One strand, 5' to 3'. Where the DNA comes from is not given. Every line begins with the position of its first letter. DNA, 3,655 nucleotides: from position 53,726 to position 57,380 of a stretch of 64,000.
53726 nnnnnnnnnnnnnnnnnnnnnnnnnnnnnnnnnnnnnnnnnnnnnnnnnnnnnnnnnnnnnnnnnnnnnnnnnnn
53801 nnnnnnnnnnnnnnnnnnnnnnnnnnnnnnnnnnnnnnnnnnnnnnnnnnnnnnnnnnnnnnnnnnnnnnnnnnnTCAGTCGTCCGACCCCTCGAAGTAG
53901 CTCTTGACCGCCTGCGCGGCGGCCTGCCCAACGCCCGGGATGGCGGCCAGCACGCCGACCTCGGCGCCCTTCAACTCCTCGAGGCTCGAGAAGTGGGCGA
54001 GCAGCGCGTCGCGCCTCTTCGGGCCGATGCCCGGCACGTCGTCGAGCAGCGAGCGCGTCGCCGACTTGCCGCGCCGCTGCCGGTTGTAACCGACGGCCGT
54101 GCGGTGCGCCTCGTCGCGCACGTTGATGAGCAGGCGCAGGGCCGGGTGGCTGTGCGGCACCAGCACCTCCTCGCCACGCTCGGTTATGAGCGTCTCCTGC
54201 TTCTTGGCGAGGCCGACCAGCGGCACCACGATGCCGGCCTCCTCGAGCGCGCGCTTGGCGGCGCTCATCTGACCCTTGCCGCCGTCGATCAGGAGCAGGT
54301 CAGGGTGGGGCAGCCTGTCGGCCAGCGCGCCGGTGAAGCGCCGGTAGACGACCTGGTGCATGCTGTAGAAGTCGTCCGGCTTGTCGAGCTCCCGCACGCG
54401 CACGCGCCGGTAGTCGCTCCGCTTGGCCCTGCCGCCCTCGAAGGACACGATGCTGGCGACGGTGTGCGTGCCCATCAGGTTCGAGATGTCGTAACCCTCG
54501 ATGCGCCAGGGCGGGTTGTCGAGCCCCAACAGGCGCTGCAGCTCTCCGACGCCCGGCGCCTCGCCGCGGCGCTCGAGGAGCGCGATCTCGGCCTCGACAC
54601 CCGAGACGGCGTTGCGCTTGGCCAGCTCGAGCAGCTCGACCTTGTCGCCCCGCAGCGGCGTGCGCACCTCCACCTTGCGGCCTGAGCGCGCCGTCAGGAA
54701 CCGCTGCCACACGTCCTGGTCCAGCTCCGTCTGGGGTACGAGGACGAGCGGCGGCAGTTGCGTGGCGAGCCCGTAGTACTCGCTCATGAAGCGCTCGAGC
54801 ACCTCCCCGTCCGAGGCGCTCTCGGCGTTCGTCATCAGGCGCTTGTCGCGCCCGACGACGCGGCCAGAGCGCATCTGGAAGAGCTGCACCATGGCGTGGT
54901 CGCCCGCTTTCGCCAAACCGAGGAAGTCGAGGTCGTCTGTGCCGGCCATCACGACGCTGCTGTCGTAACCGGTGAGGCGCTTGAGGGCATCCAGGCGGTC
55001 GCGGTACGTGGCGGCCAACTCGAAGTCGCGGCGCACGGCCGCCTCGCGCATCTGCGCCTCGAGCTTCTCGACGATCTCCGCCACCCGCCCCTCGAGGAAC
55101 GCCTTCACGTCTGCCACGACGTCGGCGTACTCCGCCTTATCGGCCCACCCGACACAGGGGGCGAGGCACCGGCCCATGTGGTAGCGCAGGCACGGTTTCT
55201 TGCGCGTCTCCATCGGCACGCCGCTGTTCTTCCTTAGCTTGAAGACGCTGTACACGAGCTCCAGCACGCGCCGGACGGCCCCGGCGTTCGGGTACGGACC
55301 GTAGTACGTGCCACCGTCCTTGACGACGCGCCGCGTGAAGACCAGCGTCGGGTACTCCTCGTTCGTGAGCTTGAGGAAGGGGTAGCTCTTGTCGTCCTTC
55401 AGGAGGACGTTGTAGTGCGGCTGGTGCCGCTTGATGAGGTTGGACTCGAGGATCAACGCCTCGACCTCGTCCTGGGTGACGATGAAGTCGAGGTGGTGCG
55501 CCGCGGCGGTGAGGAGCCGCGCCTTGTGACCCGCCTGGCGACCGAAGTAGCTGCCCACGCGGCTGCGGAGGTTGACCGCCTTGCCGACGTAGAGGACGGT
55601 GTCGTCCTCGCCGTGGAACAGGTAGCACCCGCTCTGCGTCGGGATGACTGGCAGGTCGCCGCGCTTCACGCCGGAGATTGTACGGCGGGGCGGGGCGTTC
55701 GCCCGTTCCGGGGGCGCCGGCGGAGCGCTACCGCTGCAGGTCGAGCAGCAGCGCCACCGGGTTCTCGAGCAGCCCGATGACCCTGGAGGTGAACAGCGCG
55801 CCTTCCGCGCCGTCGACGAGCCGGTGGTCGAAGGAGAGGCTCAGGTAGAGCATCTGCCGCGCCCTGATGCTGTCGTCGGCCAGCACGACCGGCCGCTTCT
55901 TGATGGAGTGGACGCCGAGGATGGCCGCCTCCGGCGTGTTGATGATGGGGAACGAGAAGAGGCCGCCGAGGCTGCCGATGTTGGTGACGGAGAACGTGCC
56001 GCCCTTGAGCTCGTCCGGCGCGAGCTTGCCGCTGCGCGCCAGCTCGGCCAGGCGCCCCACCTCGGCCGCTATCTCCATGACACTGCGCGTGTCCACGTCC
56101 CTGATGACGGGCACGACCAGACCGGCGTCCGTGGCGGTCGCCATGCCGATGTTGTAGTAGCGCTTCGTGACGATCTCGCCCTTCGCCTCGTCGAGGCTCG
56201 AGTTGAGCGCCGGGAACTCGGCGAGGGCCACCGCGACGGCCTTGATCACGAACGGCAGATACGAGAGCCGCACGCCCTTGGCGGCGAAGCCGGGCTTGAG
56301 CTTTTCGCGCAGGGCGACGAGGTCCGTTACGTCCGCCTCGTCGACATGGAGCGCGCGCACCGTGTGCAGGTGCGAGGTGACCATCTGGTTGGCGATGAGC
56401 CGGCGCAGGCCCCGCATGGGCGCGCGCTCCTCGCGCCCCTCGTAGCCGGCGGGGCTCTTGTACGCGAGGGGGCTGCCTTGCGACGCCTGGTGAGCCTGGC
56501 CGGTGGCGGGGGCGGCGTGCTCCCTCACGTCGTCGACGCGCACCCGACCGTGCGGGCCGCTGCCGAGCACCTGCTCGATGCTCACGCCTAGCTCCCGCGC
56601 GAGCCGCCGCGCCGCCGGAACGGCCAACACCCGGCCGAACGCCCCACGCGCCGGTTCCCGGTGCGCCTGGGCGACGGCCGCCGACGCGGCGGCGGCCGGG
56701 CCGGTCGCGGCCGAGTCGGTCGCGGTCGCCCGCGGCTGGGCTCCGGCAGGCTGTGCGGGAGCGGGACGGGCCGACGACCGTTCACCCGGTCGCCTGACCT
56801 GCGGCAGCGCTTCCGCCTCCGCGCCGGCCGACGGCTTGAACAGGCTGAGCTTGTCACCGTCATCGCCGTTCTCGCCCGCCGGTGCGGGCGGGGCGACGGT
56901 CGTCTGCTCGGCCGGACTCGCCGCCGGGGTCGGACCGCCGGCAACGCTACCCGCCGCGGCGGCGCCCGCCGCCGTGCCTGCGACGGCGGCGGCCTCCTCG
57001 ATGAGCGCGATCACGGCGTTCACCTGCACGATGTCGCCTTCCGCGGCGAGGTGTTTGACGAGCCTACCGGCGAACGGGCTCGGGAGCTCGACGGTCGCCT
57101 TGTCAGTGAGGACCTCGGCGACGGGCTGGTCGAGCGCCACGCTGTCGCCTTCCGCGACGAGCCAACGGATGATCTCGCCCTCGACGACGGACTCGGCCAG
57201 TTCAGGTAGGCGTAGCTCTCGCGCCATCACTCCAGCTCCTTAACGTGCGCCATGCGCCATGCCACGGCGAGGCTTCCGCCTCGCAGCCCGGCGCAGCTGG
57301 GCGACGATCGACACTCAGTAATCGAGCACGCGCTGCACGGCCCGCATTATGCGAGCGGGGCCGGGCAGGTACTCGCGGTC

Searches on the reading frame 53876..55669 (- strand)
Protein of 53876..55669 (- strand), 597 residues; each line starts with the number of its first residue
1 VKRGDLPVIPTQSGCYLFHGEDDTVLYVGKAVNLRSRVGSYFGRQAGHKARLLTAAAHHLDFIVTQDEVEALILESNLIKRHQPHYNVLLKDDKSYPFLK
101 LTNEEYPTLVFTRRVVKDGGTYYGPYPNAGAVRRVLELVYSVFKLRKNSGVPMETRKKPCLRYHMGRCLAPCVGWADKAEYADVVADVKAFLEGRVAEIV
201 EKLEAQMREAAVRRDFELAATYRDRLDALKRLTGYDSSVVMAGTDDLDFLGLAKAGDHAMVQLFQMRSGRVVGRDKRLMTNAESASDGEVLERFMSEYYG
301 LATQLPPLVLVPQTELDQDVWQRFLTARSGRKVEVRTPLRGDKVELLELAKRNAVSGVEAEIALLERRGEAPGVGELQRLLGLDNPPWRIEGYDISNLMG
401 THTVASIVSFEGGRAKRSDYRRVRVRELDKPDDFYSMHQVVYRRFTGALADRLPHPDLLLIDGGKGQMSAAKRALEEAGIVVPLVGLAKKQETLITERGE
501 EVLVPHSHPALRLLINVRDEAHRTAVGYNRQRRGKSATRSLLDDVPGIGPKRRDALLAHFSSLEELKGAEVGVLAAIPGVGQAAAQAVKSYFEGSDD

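Call 27: search_protein_families(library=pfam, proteins=[window:53876-55669:-], max_evalue=0.0001)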
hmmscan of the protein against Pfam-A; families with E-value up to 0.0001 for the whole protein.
window:53876-55669:- (597 aa): 7 families
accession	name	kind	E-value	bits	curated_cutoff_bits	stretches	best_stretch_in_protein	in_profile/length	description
PF08459.17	UvrC_RNaseH_dom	-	4.9e-48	163.4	22.3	1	378-526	1-159/159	UvrC RNAse H endonuclease domain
PF22920.2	UvrC_RNaseH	-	5.2e-29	100.9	24.3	1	246-358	1-113/116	UvrC Ribonuclease H-like domain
PF14520.12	HHH_5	-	3.5e-11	43.8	27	1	541-589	3-52/57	Helix-hairpin-helix domain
PF12826.13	HHH_2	-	6.3e-08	33.1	27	1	545-593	8-56/64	Helix-hairpin-helix motif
PF00633.29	HHH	-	1.7e-07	31.2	24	0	535-559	6-30/30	Helix-hairpin-helix motif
PF01541.30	GIY-YIG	-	4.2e-06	27.4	22.6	1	13-87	2-78/78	GIY-YIG catalytic domain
PF02151.25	UVR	-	7.8e-06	25.9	21.5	1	198-231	2-35/36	UvrB/uvrC motif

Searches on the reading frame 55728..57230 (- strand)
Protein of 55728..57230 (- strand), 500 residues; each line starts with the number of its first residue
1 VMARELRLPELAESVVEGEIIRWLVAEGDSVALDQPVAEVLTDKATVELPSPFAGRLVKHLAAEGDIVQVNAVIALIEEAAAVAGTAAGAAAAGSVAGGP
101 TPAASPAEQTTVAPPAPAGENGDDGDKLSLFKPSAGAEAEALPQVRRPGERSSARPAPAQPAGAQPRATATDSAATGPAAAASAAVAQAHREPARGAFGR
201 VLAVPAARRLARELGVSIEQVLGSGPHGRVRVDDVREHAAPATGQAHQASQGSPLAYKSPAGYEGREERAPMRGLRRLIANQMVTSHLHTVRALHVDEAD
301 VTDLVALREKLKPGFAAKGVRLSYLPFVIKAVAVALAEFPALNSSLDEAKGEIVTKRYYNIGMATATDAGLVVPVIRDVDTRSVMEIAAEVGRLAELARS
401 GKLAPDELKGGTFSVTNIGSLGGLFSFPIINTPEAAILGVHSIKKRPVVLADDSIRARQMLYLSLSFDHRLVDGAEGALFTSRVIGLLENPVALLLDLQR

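Call 27: search_protein_families(library=pfam, proteins=[window:55728-57230:-], max_evalue=0.0001)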
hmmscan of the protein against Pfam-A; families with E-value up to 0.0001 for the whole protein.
window:55728-57230:- (500 aa): 3 families
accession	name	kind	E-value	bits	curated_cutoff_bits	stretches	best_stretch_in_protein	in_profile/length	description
PF00198.28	2-oxoacid_dh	-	1.9e-85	286.4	23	1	265-496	2-232/232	2-oxoacid dehydrogenases acyltransferase (catalytic domain)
PF00364.28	Biotin_lipoyl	-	3.3e-17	62.5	22.1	1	5-77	2-73/73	Biotin-requiring enzyme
PF02817.22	E3_binding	-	3.9e-14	53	23.7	1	201-236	1-36/36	e3 binding domain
